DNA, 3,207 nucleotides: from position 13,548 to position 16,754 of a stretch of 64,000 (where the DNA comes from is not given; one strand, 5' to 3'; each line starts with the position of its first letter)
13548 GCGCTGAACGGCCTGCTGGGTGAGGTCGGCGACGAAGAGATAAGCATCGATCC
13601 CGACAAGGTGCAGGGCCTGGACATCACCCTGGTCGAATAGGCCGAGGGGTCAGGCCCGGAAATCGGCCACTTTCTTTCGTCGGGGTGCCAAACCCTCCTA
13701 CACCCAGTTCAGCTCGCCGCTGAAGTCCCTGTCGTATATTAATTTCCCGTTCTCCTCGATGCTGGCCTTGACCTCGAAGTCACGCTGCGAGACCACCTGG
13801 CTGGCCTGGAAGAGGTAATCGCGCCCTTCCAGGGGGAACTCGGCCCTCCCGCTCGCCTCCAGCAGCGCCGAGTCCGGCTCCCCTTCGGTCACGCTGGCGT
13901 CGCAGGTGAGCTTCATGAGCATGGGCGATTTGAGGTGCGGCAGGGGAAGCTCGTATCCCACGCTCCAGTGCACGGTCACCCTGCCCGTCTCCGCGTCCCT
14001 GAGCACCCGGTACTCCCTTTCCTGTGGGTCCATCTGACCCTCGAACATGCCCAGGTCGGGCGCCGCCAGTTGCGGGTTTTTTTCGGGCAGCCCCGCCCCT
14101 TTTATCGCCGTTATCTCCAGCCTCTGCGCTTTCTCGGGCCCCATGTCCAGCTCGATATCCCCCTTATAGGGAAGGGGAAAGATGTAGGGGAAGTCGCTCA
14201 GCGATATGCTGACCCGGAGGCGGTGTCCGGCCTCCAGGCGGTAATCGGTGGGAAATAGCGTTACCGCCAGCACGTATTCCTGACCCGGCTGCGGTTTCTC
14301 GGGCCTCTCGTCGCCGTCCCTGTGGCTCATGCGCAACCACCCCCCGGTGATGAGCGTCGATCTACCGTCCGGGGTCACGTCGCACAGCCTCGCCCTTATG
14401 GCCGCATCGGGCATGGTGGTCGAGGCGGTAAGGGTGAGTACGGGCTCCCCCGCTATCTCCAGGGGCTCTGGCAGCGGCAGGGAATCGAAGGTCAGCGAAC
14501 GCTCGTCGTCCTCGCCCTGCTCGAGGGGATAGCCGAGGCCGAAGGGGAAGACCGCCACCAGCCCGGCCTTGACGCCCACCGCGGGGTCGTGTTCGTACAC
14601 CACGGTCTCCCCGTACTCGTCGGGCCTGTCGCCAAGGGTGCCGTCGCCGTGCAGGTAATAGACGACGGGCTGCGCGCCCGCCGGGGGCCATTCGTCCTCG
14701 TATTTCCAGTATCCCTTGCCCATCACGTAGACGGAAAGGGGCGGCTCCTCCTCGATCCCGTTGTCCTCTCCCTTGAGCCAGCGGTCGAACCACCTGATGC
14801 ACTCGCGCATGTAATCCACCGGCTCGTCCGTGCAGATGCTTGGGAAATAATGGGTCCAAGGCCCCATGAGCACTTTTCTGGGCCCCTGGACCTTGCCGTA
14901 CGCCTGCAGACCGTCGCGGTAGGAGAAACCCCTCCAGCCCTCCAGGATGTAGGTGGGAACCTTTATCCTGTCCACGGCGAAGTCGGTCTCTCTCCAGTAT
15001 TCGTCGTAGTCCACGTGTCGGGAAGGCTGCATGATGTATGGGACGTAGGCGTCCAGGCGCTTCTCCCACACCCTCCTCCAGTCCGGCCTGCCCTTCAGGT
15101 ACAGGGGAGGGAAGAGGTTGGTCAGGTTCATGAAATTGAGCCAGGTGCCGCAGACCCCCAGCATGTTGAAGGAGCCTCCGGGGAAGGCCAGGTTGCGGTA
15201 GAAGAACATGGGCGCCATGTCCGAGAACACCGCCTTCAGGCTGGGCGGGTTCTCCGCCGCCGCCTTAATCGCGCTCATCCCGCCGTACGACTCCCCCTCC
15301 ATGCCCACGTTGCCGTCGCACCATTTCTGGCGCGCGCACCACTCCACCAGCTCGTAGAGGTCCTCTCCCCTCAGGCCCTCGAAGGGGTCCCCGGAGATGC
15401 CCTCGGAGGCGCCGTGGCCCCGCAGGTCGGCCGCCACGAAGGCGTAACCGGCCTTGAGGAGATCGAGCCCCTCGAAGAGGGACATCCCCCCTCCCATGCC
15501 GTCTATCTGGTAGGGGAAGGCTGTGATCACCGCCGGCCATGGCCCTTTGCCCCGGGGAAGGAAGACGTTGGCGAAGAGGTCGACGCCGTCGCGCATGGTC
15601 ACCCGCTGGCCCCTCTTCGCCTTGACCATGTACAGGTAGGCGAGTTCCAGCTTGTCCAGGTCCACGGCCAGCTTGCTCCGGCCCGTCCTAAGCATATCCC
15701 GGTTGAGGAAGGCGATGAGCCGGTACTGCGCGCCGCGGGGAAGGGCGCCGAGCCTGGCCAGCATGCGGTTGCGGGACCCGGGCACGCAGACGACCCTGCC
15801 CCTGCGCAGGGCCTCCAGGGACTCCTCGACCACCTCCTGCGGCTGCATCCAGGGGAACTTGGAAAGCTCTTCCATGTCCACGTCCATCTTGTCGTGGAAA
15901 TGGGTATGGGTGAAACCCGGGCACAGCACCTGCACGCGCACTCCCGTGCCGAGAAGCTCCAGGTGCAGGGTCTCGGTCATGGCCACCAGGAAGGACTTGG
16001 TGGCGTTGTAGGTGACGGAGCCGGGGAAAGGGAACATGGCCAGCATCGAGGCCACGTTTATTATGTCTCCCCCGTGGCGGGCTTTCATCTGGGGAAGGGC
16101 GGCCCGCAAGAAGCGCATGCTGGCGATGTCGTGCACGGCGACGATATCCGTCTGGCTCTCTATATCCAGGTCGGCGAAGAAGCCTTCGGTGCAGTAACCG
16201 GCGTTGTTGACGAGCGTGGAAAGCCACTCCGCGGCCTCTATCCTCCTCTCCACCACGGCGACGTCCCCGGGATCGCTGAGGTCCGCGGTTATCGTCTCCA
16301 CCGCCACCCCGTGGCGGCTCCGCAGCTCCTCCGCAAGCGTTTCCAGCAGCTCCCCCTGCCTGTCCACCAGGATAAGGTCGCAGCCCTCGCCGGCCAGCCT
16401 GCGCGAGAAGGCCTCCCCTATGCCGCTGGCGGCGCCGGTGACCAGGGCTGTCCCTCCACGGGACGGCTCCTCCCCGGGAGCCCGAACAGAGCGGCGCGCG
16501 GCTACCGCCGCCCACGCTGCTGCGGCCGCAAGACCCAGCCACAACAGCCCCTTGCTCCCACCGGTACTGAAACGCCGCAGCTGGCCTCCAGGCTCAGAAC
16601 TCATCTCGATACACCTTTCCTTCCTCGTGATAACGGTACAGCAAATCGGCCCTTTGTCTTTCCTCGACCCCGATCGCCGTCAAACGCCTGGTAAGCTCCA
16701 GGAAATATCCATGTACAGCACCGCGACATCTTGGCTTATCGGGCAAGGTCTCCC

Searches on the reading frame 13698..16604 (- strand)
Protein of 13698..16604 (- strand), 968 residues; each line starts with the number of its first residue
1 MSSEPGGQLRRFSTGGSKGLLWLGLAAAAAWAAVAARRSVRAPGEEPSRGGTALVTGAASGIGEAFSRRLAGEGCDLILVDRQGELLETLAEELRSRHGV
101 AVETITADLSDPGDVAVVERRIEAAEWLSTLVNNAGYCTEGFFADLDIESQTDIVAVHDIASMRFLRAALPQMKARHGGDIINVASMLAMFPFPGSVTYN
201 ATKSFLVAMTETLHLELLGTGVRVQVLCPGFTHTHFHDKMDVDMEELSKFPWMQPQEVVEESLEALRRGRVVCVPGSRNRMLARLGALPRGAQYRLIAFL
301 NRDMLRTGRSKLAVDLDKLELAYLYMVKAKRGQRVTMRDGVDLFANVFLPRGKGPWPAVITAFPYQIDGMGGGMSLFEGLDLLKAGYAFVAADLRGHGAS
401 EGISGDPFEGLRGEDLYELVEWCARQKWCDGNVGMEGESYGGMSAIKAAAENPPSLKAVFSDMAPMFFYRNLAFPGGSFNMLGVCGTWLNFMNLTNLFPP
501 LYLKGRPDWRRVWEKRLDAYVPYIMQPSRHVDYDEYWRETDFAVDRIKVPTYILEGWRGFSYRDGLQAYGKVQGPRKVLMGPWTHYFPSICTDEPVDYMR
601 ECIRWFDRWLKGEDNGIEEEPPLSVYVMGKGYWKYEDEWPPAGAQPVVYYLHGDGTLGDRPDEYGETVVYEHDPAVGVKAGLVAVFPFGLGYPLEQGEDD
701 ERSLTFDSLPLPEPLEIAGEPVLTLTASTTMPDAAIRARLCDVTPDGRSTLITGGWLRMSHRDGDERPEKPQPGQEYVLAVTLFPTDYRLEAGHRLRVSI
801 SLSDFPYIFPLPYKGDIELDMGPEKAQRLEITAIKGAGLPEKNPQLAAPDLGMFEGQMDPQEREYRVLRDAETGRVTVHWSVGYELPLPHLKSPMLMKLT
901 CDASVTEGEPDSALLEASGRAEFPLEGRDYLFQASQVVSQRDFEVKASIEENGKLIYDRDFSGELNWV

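Call 41: find_encoding_contigs(protein=window:13698-16604:-, flank=10000, max_places=1)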
Protein window:13698-16604:- (968 aa): 8 contigs read that carry it; 1 place shown.
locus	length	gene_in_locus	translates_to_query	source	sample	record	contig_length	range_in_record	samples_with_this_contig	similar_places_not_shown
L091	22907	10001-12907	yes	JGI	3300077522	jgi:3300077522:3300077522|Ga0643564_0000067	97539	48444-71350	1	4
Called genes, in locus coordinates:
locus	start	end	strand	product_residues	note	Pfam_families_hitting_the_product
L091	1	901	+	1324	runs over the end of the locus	PF00702:Hydrolase, PF13419:HAD_2, PF02358:Trehalose_PPase, PF03636:Glyco_hydro_65N, PF03632:Glyco_hydro_65m, PF03633:Glyco_hydro_65C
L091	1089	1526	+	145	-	PF00254:FKBP_C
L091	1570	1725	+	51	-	-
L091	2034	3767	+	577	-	PF00501:AMP-binding, PF13193:AMP-binding_C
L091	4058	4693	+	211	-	PF00440:TetR_N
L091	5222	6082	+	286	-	PF04909:Amidohydro_2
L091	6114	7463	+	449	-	PF00501:AMP-binding, PF14535:AMP-binding_C_2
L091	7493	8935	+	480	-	PF00857:Isochorismatase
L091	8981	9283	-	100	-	PF00578:AhpC-TSA, PF08534:Redoxin, PF13911:AhpC-TSA_2 (weak)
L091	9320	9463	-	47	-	PF00578:AhpC-TSA (weak)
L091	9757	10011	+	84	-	-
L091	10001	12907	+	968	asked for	PF00106:adh_short, PF08659:KR, PF13561:adh_short_C2, PF02129:Peptidase_S15, PF00561:Abhydrolase_1, PF12146:Hydrolase_4, PF08530:PepX_C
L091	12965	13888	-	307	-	-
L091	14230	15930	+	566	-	PF01565:FAD_binding_4, PF02913:FAD-oxidase_C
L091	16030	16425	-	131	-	PF01850:PIN (weak), PF13470:PIN_3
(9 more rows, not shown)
